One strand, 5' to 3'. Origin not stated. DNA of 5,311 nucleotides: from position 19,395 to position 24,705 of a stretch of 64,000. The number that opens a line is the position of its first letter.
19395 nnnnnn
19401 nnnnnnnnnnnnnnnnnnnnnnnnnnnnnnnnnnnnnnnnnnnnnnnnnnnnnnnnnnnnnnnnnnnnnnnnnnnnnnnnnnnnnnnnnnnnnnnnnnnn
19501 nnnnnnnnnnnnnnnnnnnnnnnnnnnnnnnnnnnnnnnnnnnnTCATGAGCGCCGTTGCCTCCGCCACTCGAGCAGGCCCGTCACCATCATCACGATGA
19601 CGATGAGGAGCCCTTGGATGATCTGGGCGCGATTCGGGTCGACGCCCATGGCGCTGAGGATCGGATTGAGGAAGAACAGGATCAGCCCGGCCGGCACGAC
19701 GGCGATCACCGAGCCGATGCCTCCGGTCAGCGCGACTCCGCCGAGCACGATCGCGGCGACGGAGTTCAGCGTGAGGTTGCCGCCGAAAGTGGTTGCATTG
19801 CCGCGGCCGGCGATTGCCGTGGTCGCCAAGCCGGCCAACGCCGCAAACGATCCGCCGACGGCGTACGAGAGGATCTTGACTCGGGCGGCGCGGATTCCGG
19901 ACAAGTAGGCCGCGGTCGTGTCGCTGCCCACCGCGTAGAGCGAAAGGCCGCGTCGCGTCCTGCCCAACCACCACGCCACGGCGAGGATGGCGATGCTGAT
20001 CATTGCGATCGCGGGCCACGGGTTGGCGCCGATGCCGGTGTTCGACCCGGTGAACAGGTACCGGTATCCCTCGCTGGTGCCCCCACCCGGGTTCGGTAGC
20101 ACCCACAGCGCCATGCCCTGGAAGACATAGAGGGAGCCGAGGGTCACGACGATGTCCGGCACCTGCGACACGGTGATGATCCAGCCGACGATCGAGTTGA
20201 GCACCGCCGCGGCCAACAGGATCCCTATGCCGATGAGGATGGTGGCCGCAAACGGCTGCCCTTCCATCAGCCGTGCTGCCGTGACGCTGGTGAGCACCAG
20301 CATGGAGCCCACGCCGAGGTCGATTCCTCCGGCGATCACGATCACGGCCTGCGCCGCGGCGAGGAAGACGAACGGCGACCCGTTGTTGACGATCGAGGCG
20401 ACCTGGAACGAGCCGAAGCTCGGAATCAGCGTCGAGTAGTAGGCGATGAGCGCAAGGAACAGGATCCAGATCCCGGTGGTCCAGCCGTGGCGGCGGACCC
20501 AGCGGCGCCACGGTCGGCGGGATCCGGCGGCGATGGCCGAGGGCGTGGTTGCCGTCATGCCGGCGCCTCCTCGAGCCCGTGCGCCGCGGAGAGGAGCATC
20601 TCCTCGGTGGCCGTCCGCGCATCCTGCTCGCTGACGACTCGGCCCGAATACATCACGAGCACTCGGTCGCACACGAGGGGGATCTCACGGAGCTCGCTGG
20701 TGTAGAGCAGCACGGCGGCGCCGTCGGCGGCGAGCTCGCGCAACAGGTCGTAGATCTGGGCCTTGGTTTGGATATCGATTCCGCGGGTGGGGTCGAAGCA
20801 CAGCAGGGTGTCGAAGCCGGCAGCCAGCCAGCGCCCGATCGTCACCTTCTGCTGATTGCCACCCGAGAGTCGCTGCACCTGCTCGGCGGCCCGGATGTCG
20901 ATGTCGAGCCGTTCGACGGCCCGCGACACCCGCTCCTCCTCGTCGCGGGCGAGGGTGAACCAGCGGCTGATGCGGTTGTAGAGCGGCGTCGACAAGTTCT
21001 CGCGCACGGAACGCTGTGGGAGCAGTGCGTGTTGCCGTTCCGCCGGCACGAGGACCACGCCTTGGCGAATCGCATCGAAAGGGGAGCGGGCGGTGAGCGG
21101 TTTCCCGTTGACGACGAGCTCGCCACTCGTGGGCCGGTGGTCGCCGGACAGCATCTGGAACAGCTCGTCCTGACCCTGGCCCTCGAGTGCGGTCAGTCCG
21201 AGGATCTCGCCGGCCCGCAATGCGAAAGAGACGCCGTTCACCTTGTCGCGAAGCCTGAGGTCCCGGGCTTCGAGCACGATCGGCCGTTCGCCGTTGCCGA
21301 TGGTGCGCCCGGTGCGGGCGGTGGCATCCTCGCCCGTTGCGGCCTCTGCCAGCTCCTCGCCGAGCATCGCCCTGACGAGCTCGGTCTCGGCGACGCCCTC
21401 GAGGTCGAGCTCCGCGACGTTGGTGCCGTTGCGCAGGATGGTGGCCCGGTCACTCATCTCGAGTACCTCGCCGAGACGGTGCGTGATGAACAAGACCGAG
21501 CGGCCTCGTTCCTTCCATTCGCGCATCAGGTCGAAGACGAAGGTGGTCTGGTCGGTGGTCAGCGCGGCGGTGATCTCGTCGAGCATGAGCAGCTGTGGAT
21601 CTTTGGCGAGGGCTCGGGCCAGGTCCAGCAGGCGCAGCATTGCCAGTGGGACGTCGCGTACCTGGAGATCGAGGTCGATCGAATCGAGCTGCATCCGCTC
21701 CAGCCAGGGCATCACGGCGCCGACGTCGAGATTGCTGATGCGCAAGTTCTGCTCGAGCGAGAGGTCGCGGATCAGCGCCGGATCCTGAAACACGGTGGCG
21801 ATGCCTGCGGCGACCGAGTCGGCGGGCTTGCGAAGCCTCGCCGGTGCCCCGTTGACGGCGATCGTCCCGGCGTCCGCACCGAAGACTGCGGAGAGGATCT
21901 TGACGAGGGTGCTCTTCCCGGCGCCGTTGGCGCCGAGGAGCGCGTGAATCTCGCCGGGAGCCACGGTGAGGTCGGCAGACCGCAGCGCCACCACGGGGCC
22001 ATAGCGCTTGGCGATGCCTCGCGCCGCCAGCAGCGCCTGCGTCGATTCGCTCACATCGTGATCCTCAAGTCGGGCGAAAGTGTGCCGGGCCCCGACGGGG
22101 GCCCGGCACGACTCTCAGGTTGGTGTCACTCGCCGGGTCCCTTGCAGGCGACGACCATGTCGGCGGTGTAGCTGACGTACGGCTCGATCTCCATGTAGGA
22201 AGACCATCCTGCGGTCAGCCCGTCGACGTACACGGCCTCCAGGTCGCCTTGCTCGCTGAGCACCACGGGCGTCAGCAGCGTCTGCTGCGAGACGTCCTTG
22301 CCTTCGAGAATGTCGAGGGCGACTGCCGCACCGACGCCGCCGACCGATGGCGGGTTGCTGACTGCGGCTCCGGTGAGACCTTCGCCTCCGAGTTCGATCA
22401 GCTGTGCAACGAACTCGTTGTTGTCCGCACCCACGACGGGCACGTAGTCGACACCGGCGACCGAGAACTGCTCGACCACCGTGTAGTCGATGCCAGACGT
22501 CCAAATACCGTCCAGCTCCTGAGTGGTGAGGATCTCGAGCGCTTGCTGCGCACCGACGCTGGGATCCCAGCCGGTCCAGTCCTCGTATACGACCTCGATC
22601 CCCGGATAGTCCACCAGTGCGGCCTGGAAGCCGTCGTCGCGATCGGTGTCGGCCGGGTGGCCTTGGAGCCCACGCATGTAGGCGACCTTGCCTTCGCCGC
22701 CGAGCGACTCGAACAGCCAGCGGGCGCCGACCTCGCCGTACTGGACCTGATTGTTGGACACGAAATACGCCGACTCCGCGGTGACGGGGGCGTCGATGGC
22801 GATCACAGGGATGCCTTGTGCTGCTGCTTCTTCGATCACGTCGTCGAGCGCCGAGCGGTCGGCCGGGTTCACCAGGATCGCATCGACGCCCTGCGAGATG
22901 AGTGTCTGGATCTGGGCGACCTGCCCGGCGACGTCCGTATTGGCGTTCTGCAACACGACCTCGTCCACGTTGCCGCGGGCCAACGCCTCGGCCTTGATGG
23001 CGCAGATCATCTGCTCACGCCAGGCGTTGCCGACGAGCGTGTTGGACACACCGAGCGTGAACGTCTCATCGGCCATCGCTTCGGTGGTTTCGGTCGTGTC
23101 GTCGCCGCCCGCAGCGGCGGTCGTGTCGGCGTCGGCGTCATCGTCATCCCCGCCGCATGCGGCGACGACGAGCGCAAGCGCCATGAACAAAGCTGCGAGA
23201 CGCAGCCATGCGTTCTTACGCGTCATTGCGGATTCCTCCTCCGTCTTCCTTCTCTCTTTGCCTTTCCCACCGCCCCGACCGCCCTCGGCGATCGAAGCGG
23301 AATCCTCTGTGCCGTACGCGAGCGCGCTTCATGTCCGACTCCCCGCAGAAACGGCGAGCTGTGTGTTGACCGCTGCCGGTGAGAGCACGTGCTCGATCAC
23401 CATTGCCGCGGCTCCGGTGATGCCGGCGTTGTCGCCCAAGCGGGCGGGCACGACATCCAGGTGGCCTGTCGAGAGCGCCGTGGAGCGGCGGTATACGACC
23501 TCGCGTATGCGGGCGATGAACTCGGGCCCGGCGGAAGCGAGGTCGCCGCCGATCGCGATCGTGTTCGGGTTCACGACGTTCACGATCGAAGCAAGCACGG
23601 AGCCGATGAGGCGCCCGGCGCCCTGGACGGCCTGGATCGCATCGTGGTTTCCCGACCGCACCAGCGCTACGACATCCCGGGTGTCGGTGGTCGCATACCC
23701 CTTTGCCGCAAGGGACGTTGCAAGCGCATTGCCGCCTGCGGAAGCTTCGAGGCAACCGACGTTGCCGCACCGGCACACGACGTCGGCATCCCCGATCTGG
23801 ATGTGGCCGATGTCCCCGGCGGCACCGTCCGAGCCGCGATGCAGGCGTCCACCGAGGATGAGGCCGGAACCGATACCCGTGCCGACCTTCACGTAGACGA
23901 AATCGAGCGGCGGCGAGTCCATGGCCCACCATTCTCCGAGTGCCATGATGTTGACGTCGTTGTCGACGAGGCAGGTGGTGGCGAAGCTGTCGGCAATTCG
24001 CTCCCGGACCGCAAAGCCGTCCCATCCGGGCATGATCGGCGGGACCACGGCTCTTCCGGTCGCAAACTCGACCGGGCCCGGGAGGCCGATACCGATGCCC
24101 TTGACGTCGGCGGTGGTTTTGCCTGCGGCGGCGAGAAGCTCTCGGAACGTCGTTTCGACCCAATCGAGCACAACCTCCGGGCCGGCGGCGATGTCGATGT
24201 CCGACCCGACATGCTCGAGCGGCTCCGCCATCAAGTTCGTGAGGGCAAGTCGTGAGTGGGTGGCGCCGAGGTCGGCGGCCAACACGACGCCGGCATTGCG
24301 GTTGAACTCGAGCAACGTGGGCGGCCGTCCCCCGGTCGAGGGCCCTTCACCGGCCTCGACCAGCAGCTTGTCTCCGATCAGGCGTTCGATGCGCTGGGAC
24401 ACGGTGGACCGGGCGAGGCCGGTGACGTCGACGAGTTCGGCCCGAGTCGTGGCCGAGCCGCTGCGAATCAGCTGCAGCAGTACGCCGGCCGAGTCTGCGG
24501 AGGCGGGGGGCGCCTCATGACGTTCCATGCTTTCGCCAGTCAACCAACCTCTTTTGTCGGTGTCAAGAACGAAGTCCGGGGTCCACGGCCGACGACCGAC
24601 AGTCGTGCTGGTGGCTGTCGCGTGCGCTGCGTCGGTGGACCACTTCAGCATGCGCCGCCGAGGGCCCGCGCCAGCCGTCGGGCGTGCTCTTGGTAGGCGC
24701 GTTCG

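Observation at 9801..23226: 13-gene, 13.4-kb translationally coupled operon: sugar ABC importer plus an unassigned oxidative enzyme set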

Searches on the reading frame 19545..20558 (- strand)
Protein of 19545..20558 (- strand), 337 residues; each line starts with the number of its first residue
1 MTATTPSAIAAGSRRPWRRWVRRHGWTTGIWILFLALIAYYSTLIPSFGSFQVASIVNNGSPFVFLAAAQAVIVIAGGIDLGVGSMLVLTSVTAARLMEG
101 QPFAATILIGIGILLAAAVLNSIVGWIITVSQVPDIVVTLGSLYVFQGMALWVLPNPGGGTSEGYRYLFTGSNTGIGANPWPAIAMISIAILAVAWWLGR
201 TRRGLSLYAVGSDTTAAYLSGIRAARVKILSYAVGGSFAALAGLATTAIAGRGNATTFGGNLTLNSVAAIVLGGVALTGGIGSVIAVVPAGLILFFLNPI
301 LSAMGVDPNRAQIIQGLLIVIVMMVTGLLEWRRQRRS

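Call 7: search_protein_families(library=pfam, proteins=[window:19545-20558:-], max_evalue=0.01)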
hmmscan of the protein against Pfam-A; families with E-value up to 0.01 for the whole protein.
window:19545-20558:- (337 aa): 1 family
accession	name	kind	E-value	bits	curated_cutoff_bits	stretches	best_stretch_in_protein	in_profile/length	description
PF02653.21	BPD_transp_2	-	6.8e-26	91.4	26.8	1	54-323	3-269/269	Branched-chain amino acid transport system / permease component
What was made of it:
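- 18544..20558 (-): Two CUT2 ABC permeases (18544-19548 and 19545-20558). BPD_transp_2 twice (call 7).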

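Call 19: search_protein_families(library=ncbifam, proteins=[window:19545-20558:-], max_evalue=0.00001)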
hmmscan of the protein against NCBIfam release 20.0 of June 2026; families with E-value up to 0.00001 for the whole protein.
window:19545-20558:- (337 aa): 10 families
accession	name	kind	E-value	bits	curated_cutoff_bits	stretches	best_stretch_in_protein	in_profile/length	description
NF040906.3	GguB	equivalog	1.2e-30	107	450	2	184-323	227-366/375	multiple monosaccharide ABC transporter permease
NF007067.0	PRK09512.1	equivalog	2.3e-29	102.6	398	1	32-325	24-316/321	ribose ABC transporter permease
NF008630.0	PRK11618.1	equivalog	1.5e-27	96.7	363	1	32-336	14-319/331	galactofuranose ABC transporter, permease protein YjfF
NF007014.0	PRK09478.1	equivalog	9.7e-27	94.2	386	1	27-324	15-326/336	galactose/methyl galactoside ABC transporter permease MglC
NF011961.0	PRK15432.1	equivalog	1.4e-24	87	388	1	32-330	15-308/344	autoinducer 2 ABC transporter permease LsrC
NF007252.0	PRK09699.1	equivalog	5.9e-24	85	396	1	38-326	36-321/326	D-allose ABC transporter permease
NF008441.0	PRK11285.1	equivalog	8.4e-23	81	378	1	22-325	24-322/333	L-arabinose ABC transporter permease AraH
NF011612.1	PRK15038.1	equivalog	9.7e-20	71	500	1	24-325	2-304/322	autoinducer 2 ABC transporter permease LsrD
NF041862.1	YtfT_transport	equivalog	3.8e-17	62.4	535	1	53-326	56-324/339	galactofuranose ABC transporter, ATP-binding protein YtfT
TIGR03409.1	urea_trans_UrtB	equivalog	5.5e-10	39.4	250.3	1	184-325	148-280/291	urea ABC transporter permease subunit UrtB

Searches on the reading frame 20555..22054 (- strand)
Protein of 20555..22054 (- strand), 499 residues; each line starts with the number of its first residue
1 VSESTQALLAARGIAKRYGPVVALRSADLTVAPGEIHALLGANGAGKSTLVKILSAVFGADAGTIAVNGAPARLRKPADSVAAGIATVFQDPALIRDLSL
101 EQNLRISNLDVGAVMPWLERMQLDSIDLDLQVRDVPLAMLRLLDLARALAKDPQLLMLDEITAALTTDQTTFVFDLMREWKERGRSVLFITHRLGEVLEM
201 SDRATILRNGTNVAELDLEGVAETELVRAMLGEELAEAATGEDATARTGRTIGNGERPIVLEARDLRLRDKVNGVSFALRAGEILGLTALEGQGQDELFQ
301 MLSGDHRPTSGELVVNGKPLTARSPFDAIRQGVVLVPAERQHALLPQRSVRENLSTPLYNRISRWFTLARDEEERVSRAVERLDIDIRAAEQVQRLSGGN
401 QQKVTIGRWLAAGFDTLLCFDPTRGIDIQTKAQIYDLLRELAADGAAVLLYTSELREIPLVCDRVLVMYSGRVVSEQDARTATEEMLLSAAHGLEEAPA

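Call 7: search_protein_families(library=pfam, proteins=[window:20555-22054:-], max_evalue=0.01)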
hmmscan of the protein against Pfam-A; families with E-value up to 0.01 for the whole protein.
window:20555-22054:- (499 aa): 5 families
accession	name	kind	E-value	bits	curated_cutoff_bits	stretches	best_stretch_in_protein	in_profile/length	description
PF00005.33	ABC_tran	-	4.5e-43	147.6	25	2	25-163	2-137/137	ABC transporter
PF13304.12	AAA_21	-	1.6e-08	35.5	27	2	36-69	1-34/304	AAA domain, putative AbiEii toxin, Type IV TA system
PF02463.25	SMC_N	-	0.00011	22.1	40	0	35-62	25-52/220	RecF/RecN/SMC N terminal domain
PF13555.12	AAA_29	-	0.00033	20.8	27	1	29-70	17-57/61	P-loop containing region of AAA domain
PF13191.12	AAA_16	-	0.0013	19.7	32.6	1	36-189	26-166/167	AAA ATPase domain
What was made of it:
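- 20555..22054 (-): Fused double ABC ATPase. ABC_tran x2 (call 7).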

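Call 19: search_protein_families(library=ncbifam, proteins=[window:20555-22054:-], max_evalue=0.00001)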
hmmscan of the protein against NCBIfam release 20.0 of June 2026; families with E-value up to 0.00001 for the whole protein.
window:20555-22054:- (499 aa): 180 families (the best 25 are shown)
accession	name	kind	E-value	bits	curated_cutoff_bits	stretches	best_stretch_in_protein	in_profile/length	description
NF008442.0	PRK11288.1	equivalog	5.1e-106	354.9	689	1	4-491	3-495/504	L-arabinose ABC transporter ATP-binding protein AraG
NF010069.0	PRK13549.1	equivalog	2.2e-100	336.5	699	1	6-493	3-503/513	xylose ABC transporter ATP-binding protein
NF007253.0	PRK09700.1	equivalog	7.4e-99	331.6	772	1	8-491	5-506/510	D-allose ABC transporter ATP-binding protein AlsA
NF041861.1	YtfR_transport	equivalog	6.3e-95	318.4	850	1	8-489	1-488/492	galactofuranose ABC transporter, ATP-binding protein YtfR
NF040905.2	GguA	equivalog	2.8e-92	309.7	810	1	9-489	2-498/500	multiple monosaccharide ABC transporter ATP-binding protein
NF011967.0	PRK15439.1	equivalog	2.1e-91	306.9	586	1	4-492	7-500/510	autoinducer 2 ABC transporter ATP-binding protein LsrA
NF008030.0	PRK10762.1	equivalog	2.5e-90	303.6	745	1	6-494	2-494/501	ribose ABC transporter ATP-binding protein RbsA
TIGR02633.1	xylG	equivalog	2.7e-87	293.3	723.65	1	8-491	1-499/500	D-xylose ABC transporter ATP-binding protein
NF047930.1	ABC_ATP_B6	equivalog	9.1e-83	278.6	670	1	9-478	3-495/510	putative B6 ABC transporter ATP-binding protein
NF008215.0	PRK10982.1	equivalog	1.2e-75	255.1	828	1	3-489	8-500/506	galactose/methyl galactoside ABC transporter ATP-binding protein MglA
TIGR01188.1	drrA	subfamily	2.5e-59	201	312.45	2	16-218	1-208/302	daunorubicin resistance ABC transporter, ATP-binding protein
TIGR03864.1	PQQ_ABC_ATP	hypoth_equivalog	1.3e-56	191.7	302.25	2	9-215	2-213/236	ABC transporter, ATP-binding subunit, PQQ-dependent alcohol dehydrogenase system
NF010060.0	PRK13537.1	equivalog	5.6e-53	179.9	521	2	271-481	30-232/314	nodulation factor ABC transporter ATP-binding protein NodI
NF010059.0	PRK13536.1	equivalog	1.4e-51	175.3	549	2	10-216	45-256/342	nodulation factor ABC transporter ATP-binding protein NodI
TIGR01288.1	nodI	equivalog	2.2e-49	168.1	424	2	12-217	8-218/303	nodulation factor ABC transporter ATP-binding protein NodI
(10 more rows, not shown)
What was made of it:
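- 20555..22054 (-): Closest to AraG, XylG and AlsA, below their cut-offs (call 19).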

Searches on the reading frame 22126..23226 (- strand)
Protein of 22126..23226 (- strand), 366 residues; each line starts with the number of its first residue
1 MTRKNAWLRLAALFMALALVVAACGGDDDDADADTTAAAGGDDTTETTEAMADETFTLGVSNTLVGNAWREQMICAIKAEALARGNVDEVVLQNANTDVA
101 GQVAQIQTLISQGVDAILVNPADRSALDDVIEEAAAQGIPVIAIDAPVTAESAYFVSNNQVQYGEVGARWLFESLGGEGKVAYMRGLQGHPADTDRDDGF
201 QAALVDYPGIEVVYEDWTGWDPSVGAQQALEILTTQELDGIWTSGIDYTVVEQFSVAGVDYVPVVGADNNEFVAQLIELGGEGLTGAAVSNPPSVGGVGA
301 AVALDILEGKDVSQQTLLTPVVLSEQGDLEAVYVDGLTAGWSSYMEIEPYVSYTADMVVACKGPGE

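Call 7: search_protein_families(library=pfam, proteins=[window:22126-23226:-], max_evalue=0.01)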
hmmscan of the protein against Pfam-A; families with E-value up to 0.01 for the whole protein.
window:22126-23226:- (366 aa): 1 family
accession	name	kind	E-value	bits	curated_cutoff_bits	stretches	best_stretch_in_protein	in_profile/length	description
PF13407.12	Peripla_BP_4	-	2.5e-56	191.6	35.1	1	59-311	2-258/258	Periplasmic binding protein domain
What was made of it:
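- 22126..23226 (-): CUT2 substrate-binding lipoprotein. Peripla_BP_4 (call 7).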

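Call 10: search_protein_families(library=ncbifam, proteins=[window:22126-23226:-], max_evalue=0.001)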
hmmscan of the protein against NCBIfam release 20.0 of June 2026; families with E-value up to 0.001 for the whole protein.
window:22126-23226:- (366 aa): 20 families
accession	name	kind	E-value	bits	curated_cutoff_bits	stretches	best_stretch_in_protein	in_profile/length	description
NF041827.1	YtfQ_transport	equivalog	6.6e-19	68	510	1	50-215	20-188/320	galactofuranose ABC transporter, galactofuranose-binding protein YtfQ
NF007936.0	PRK10653.1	equivalog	5.1e-18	65.4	337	1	45-316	18-286/295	ribose ABC transporter substrate-binding protein RbsB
TIGR02634.1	xylF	equivalog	7.9e-16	58.5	389.55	1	77-285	20-235/302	D-xylose ABC transporter substrate-binding protein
NF007680.0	PRK10355.1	equivalog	2.9e-12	46.5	504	1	72-217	44-188/331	D-xylose ABC transporter substrate-binding protein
NF040907.2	ChvE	equivalog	4.1e-12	46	460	1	89-178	30-121/324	multiple monosaccharide ABC transporter substrate-binding protein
TIGR02637.1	RhaS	equivalog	6.7e-12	45.3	342.25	1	83-184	26-129/302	rhamnose ABC transporter substrate-binding protein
NF007254.0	PRK09701.1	equivalog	2.8e-11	43.1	335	1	60-307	30-287/311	D-allose transporter substrate-binding protein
NF051853.1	TransRegUriRCory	equivalog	1.5e-07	30.9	550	1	56-234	59-230/327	transcriptional regulator UriR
NF007449.0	PRK10014.1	subfamily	2.2e-07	30.3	310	1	90-207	97-211/342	Mal regulon transcriptional regulator MalI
NF008452.0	PRK11303.1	equivalog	5.2e-07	29.2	385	1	89-236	93-236/332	catabolite repressor/activator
NF052284.1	rhzpin_SBP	equivalog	9.8e-06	24.9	420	1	95-147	40-92/289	rhizopine catabolism ABC transporter substrate-binding protein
NF008185.0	PRK10936.1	equivalog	1.5e-05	24.1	200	1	98-246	90-238/346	TMAO reductase system periplasmic protein TorT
NF011924.1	PRK15395.1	equivalog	1.9e-05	23.9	420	1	71-146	41-115/329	galactose/glucose ABC transporter substrate-binding protein MglB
NF007979.0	PRK10703.1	equivalog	3.7e-05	23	501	1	54-238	58-239/341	HTH-type transcriptional repressor PurR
NF047341.1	lactose_RbsR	equivalog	5.6e-05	22.6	382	1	55-204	61-205/331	ribose utilization transcriptional repressor RbsR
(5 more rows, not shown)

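Call 27: search_solved_structures(query=window:22126-23226:-, max_evalue=1e-8)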
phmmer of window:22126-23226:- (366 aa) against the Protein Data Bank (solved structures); distinct sequences matched with E-value up to 1e-8: 45.
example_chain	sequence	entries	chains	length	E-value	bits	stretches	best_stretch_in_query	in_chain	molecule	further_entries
4pe6_A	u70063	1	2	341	1.7e-34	122.8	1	39-330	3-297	Putative ABC transporter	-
2ioy_A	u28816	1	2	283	2.1e-24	89.6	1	83-312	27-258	Periplasmic sugar-binding protein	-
5hko_A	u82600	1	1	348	3.5e-22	82.3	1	81-329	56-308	ABC transporter, carbohydrate uptake transporter-2 (CUT2) family, periplasmic sugar-bindin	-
4rsm_A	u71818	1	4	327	3.9e-22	82.1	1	80-329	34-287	Periplasmic binding protein/LacI transcriptional regulator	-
4rs3_A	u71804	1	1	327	4.1e-22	82.1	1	81-329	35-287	ABC transporter, carbohydrate uptake transporter-2 (CUT2) family, periplasmic sugar-bindin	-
4yv7_A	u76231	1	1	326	3.6e-20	75.7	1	35-313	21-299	Periplasmic binding protein/LacI transcriptional regulator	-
7e7m_A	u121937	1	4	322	5.3e-19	71.8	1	10-328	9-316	D-ribose ABC transporter substrate-binding protein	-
2x7x_A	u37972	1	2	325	4.6e-18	68.7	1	56-323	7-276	SENSOR PROTEIN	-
4ry9_A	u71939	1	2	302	5.8e-18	68.4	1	52-331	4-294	Periplasmic binding protein/LacI transcriptional regulator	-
4yo7_A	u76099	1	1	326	1.1e-16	64.2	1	40-322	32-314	Sugar ABC transporter (Sugar-binding protein)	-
4rwe_A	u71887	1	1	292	7.4e-16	61.5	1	58-329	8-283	Sugar-binding transport protein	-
5ocp_A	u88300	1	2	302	9.9e-16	61.1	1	57-298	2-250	Periplasmic binding protein/LacI transcriptional regulator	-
1dbp_A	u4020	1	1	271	3.2e-14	56.1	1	89-313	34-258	D-RIBOSE-BINDING PROTEIN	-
2gx6_A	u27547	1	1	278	3.6e-14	56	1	89-314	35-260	D-ribose-binding periplasmic protein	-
4zjp_A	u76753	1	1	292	8.6e-14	54.7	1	90-315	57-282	Monosaccharide-transporting ATPase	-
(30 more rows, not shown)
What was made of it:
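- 22126..23226 (-): PDB 4pe6, E 1.7e-34 (call 27).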

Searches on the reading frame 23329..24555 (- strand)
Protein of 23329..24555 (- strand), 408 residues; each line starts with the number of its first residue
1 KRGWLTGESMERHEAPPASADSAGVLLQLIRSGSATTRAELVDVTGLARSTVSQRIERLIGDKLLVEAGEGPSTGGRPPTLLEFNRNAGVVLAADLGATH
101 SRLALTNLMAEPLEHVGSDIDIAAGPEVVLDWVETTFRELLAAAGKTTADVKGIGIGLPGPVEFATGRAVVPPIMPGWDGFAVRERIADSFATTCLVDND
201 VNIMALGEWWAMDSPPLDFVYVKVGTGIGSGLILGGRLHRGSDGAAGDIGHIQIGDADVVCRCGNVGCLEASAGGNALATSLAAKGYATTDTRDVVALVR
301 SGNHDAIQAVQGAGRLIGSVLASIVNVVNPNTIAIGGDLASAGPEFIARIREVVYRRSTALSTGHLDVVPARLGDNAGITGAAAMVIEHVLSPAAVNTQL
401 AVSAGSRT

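Call 9: search_protein_families(library=pfam, proteins=[window:23329-24555:-], max_evalue=0.01)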
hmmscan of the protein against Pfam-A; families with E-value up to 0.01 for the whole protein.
window:23329-24555:- (408 aa): 4 families
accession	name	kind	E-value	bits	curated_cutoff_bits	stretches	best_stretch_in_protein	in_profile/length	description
PF00480.26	ROK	-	2.6e-54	185.2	22.9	1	92-388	2-293/294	ROK family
PF12802.13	MarR_2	-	5.3e-05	23.7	27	1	23-66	8-51/61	MarR family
PF13412.12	HTH_24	-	0.0014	18.6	21.9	1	27-60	9-42/48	Winged helix-turn-helix DNA-binding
PF12840.13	HTH_20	-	0.0058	17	27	0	26-65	9-48/51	Helix-turn-helix domain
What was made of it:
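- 23329..24528 (-): ROK-family transcriptional regulator, same strand, 102 nt upstream of the SBP gene. ROK + HTH (call 9).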

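Call 19: search_protein_families(library=ncbifam, proteins=[window:23329-24555:-], max_evalue=0.00001)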
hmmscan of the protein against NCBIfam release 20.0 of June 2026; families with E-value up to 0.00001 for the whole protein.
window:23329-24555:- (408 aa): 13 families
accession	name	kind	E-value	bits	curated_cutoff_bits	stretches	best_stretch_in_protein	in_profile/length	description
TIGR00744.1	ROK_glcA_fam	subfamily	1.9e-43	148.9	260.35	1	92-393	1-315/318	ROK family glucokinase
NF047937.1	TransRegNagC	equivalog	3.8e-42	144.9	650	1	27-391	17-388/399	DNA-binding transcriptional regulator NagC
NF007251.0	PRK09698.1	equivalog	1.3e-33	116.6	253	1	89-390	6-300/304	allose kinase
NF003461.0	PRK05082.1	subfamily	5.5e-32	111.3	283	1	140-387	45-287/291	N-acetylmannosamine kinase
NF047821.1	NactlManKinNanK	equivalog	2e-28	99.8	450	1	92-385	4-285/288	N-acetylmannosamine kinase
NF049930.1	TransRegMlc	equivalog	1.4e-27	97.1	530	1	22-386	17-389/405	sugar metabolism global transcriptional regulator Mlc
NF009835.0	PRK13310.1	equivalog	9.4e-25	87.5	380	1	136-388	42-302/303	N-acetylglucosamine kinase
NF007108.0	PRK09557.1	equivalog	1.1e-21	77.4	443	1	136-384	43-298/303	fructokinase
NF045551.1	GK_Pyrobac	equivalog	5.1e-21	75.2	500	1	148-388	45-282/294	ATP-dependent glucokinase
NF042998.1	bglucokin_BglK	equivalog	1.1e-12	47.8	550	1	148-382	51-281/291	beta-glucoside kinase BglK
NF009836.0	PRK13311.1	equivalog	1.3e-09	37.7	551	1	146-318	51-234/256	N-acetyl-D-glucosamine kinase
NF045550.1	FrctkaseScrK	equivalog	2.2e-07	30.6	400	1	146-292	50-204/293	fructokinase ScrK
NF045942.1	PolPhglucPhase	equivalog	4.2e-07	29.9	250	0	152-258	57-160/242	polyphosphate--glucose phosphotransferase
